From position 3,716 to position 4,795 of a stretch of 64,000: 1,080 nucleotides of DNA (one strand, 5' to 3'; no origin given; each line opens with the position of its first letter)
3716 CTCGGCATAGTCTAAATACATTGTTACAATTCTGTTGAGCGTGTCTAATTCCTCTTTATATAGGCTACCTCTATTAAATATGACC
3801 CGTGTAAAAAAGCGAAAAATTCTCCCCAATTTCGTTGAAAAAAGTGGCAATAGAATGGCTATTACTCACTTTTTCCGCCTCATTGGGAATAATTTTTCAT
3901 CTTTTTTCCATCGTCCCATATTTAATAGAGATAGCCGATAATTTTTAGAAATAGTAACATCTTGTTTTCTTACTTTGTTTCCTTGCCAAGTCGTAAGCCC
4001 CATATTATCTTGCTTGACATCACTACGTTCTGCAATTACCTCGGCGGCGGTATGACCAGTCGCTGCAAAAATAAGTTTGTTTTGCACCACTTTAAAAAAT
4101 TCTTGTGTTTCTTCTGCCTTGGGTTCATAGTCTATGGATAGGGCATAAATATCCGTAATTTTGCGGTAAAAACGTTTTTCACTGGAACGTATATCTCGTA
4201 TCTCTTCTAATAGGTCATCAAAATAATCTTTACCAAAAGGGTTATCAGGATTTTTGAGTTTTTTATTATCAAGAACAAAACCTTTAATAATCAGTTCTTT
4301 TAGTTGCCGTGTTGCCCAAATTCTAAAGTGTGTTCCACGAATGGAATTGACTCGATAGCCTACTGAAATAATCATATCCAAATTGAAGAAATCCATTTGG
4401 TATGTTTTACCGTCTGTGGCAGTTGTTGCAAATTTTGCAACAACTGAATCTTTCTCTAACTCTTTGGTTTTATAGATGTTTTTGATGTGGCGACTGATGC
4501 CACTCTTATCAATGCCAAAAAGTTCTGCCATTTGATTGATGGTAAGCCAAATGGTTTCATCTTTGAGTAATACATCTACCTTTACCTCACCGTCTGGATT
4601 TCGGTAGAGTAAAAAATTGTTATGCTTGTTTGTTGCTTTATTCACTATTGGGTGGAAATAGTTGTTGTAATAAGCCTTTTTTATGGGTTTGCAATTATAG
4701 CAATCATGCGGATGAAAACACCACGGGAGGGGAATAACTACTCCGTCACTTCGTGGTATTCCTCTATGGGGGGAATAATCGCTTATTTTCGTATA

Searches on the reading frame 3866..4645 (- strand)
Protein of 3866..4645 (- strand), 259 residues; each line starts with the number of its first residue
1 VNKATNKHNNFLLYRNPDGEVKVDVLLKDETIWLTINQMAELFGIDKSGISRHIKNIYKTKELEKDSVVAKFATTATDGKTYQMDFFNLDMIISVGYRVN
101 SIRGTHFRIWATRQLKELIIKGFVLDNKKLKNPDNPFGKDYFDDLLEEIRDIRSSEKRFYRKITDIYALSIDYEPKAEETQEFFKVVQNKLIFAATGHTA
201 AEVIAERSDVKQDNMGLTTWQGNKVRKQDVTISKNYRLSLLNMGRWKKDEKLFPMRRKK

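Call 92: search_protein_families(library=pfam, proteins=[window:3866-4645:-], max_evalue=0.00001)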
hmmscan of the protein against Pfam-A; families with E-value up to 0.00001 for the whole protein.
window:3866-4645:- (259 aa): 1 family
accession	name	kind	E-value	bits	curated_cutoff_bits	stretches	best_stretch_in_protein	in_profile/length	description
PF13310.11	Virulence_RhuM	-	1.2e-80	270.9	33.7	1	67-236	1-171/252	Virulence protein RhuM family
